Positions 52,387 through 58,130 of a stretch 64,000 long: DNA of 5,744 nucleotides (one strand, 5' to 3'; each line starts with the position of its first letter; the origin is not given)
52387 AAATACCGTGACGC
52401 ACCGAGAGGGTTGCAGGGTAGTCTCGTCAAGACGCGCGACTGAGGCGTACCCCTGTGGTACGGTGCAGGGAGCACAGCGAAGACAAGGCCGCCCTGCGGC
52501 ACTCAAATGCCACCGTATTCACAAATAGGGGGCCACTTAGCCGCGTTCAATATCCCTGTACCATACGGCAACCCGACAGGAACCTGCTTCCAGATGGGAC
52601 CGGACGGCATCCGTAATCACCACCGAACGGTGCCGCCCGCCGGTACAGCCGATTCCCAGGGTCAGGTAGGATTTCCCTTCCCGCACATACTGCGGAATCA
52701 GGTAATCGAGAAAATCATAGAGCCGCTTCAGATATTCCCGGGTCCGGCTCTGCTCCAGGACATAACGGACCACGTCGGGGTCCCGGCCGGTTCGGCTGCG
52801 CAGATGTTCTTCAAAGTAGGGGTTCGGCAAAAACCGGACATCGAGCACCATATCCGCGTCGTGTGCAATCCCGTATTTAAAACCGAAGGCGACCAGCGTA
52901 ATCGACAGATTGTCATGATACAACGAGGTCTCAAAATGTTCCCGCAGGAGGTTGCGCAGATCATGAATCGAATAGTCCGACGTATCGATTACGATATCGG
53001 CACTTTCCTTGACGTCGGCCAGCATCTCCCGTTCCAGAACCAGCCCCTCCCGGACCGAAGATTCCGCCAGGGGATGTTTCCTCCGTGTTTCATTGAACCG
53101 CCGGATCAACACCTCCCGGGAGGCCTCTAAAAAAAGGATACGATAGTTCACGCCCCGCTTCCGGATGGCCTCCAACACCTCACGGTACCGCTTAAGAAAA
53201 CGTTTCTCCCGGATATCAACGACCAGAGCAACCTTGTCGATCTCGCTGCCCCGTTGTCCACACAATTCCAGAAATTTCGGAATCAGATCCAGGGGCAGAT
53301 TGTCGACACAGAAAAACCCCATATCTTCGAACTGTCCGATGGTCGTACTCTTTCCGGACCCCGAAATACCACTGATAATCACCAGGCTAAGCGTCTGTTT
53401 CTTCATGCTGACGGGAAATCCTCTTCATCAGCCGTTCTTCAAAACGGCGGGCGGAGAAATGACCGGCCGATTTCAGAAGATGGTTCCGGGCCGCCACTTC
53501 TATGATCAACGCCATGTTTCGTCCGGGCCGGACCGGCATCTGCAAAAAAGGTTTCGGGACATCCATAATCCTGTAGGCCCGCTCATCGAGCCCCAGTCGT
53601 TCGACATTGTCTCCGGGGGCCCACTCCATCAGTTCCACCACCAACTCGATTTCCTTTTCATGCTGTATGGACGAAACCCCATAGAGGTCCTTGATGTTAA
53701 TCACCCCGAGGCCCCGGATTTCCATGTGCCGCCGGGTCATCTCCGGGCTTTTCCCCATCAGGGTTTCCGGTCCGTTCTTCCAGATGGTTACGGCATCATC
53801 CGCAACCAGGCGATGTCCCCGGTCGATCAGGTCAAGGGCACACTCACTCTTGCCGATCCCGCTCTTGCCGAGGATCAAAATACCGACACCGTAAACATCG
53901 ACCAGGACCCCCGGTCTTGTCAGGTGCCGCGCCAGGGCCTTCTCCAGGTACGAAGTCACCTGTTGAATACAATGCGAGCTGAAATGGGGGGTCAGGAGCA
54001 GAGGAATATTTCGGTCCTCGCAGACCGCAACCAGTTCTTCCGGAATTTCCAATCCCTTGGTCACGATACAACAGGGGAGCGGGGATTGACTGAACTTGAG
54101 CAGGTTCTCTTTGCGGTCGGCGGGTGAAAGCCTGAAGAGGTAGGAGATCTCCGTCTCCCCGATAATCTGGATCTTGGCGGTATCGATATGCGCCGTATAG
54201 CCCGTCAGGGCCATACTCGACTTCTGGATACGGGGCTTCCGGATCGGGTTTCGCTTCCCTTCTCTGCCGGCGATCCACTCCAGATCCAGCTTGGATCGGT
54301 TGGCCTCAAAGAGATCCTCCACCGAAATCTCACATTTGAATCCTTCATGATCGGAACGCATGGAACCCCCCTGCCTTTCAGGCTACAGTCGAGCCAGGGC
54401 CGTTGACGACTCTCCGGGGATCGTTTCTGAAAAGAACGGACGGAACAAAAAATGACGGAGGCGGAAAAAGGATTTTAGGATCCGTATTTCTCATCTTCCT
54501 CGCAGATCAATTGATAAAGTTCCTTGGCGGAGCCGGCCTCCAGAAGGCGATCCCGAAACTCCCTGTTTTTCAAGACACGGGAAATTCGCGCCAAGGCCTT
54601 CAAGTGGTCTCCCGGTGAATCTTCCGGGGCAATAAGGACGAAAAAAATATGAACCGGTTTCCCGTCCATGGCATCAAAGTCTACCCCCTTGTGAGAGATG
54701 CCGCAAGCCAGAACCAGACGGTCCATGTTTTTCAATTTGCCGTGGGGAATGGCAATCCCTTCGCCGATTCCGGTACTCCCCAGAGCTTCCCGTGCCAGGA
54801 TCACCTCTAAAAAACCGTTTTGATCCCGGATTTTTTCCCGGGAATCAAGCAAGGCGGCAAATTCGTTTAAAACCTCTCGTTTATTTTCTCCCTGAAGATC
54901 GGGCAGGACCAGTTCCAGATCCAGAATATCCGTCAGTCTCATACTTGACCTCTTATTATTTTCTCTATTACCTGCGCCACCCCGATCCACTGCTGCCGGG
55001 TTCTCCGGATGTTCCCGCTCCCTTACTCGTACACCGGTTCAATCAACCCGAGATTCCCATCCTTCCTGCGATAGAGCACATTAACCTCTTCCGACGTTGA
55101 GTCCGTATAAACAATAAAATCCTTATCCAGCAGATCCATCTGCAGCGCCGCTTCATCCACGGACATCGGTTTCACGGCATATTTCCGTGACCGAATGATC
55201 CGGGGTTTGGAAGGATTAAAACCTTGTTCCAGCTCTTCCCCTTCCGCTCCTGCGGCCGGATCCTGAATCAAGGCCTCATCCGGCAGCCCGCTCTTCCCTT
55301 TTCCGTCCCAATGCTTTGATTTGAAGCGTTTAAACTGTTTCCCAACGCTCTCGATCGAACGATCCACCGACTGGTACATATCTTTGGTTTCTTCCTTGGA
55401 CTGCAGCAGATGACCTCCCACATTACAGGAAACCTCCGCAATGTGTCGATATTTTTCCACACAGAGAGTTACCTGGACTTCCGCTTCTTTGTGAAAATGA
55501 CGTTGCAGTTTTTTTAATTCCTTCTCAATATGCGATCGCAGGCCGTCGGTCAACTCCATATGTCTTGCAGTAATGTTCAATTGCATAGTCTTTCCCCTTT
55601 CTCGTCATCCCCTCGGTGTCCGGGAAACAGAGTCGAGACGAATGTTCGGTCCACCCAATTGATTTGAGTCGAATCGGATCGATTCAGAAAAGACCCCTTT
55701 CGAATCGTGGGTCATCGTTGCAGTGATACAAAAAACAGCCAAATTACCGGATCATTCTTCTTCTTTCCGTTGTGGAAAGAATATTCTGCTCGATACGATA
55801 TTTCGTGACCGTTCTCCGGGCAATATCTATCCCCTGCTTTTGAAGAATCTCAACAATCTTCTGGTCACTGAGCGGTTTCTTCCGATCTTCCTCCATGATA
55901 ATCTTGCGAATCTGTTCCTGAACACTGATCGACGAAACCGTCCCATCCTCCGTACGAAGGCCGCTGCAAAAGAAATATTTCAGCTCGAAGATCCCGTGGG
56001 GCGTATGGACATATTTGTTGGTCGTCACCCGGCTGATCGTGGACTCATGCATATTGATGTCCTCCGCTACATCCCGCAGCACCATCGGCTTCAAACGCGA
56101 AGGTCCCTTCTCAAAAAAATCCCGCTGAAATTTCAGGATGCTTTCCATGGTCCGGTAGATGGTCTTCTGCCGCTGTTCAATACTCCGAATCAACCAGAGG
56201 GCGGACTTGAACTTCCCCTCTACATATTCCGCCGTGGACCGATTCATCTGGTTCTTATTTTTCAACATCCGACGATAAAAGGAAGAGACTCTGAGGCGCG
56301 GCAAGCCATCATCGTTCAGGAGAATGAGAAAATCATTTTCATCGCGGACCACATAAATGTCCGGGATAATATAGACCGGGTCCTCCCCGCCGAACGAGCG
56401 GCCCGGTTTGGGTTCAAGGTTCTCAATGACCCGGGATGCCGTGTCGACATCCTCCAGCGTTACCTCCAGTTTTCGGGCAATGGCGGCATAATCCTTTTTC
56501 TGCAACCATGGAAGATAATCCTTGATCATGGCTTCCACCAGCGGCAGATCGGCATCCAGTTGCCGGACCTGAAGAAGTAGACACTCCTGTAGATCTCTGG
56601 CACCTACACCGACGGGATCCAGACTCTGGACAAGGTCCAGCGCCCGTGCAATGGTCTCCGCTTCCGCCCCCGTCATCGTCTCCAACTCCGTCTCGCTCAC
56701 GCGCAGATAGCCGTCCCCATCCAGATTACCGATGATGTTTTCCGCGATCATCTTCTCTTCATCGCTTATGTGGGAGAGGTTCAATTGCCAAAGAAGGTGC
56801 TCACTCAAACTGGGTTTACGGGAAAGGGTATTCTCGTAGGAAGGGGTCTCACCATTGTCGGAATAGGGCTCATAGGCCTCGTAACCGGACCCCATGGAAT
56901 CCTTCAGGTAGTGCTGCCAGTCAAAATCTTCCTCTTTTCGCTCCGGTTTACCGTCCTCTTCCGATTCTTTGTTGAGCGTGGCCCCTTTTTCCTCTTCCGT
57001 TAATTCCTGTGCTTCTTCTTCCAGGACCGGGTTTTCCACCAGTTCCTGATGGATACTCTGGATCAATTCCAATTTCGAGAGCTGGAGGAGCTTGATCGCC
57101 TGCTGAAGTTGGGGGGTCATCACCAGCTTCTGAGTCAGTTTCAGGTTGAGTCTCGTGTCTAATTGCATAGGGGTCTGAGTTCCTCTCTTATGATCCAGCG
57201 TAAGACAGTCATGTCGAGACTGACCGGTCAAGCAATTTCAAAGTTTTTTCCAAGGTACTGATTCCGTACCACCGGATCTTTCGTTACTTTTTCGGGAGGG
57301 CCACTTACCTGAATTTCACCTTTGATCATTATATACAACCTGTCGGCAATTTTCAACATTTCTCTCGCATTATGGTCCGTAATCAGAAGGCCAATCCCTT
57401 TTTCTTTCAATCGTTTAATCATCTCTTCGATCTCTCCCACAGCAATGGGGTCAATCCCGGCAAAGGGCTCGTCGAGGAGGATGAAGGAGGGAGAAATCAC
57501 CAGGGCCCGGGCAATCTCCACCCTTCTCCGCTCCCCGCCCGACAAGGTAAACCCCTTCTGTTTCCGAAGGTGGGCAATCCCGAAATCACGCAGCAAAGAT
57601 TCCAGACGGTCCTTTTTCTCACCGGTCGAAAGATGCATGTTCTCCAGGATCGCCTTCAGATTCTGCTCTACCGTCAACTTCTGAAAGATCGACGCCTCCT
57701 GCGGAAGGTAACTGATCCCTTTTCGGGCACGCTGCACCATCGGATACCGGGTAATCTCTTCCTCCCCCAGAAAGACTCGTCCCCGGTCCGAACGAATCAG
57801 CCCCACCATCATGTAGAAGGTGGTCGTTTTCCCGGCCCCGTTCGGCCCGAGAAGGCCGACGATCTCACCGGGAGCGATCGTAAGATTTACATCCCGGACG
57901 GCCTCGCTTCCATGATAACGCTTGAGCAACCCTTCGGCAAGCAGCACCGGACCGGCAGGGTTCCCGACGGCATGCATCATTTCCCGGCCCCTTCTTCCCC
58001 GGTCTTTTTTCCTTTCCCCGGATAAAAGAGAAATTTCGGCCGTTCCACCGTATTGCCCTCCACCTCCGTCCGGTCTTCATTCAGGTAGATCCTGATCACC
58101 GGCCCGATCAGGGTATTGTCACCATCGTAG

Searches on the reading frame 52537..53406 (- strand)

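Call 69: search_protein_families(library=pfam, proteins=[window:52537-53406:-], max_evalue=0.00001)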
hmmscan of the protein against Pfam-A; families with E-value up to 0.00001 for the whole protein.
window:52537-53406:- (289 aa): 2 families
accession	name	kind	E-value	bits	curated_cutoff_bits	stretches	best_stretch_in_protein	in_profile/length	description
PF03668.21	RapZ-like_N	-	8.5e-51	172.3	25.4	1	7-160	2-156/158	RapZ-like N-terminal domain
PF22740.1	PapZ_C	-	1.9e-43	148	27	1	168-287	2-121/121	RapZ C-terminal domain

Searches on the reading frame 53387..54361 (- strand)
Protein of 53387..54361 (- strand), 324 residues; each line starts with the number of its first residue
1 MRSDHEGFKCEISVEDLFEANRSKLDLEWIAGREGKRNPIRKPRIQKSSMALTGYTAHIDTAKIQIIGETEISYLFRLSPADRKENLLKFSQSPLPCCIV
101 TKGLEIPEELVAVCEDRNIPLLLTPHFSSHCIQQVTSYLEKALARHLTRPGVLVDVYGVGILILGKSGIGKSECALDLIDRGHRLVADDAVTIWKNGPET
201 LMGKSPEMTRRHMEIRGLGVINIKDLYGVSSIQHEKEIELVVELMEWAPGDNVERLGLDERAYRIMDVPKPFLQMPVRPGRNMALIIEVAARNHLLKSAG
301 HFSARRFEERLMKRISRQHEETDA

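Call 69: search_protein_families(library=pfam, proteins=[window:53387-54361:-], max_evalue=0.00001)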
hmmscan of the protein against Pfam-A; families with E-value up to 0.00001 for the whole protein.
window:53387-54361:- (324 aa): 2 families
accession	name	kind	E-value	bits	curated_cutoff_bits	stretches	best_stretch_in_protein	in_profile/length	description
PF07475.17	Hpr_kinase_C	-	2.2e-64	216.6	33.3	1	142-310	2-170/171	HPr Serine kinase C-terminal domain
PF02603.21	Hpr_kinase_N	-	6.4e-33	113.8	24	1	12-139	1-125/125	HPr Serine kinase N terminus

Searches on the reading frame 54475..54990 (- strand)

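Call 69: search_protein_families(library=pfam, proteins=[window:54475-54990:-], max_evalue=0.00001)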
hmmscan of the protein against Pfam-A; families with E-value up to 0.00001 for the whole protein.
window:54475-54990:- (171 aa): 1 family
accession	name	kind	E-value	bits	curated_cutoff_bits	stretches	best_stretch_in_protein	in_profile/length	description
PF00359.27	PTS_EIIA_2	-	2.7e-38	131.6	27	1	22-162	2-141/144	Phosphoenolpyruvate-dependent sugar phosphotransferase system, EIIA 2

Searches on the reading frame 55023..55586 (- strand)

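Call 69: search_protein_families(library=pfam, proteins=[window:55023-55586:-], max_evalue=0.00001)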
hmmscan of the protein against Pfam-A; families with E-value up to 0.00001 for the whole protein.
window:55023-55586:- (187 aa): 2 families
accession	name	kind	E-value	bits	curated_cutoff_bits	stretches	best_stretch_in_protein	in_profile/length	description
PF16321.10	Ribosom_S30AE_C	-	1.7e-24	85.7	25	1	127-181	3-57/57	Sigma 54 modulation/S30EA ribosomal protein C terminus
PF02482.25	Ribosomal_S30AE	-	1.4e-20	74.2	23.7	1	3-91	1-86/88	Sigma 54 modulation protein / S30EA ribosomal protein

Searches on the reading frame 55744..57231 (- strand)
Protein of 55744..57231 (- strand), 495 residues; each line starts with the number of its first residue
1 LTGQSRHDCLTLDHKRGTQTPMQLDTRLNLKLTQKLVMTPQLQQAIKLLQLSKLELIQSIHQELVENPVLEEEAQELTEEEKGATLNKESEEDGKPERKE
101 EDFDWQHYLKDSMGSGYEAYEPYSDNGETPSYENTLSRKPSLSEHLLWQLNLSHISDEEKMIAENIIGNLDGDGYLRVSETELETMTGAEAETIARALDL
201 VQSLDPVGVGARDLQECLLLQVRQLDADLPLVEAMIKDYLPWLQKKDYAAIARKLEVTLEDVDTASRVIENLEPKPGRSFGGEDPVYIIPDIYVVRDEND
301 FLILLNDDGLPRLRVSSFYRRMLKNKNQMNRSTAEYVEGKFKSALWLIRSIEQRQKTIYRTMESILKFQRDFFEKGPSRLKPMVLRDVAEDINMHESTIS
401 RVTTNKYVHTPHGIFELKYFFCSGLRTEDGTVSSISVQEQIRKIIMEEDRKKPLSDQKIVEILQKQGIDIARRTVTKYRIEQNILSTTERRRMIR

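Call 69: search_protein_families(library=pfam, proteins=[window:55744-57231:-], max_evalue=0.00001)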
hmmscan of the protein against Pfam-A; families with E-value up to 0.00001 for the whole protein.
window:55744-57231:- (495 aa): 3 families
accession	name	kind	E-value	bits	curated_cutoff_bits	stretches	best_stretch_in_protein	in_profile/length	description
PF04963.19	Sigma54_CBD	-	2.6e-62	210.3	22.9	1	132-319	2-185/185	Sigma-54 factor, core binding domain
PF04552.19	Sigma54_DBD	-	8.5e-60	201.6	22.8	1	335-492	2-160/160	Sigma-54, DNA binding domain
PF00309.25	Sigma54_AID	-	7.3e-18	64.6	23.8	1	27-72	1-46/46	Sigma-54 factor, Activator interacting domain (AID)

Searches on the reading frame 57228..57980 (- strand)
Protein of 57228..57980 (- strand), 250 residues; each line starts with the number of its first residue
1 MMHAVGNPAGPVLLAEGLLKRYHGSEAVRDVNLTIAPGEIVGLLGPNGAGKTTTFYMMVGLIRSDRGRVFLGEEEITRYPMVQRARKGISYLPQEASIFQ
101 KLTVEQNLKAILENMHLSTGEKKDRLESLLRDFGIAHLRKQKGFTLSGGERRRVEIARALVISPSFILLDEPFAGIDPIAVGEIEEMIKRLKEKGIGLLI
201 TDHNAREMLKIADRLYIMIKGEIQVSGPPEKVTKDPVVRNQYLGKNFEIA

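Call 69: search_protein_families(library=pfam, proteins=[window:57228-57980:-], max_evalue=0.00001)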
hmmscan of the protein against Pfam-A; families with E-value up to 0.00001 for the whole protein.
window:57228-57980:- (250 aa): 2 families
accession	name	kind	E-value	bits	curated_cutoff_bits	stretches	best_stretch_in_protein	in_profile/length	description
PF00005.33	ABC_tran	-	3.1e-36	125.4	25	1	29-174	2-137/137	ABC transporter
PF13304.12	AAA_21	-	9.5e-06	26.3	27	0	163-204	255-299/304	AAA domain, putative AbiEii toxin, Type IV TA system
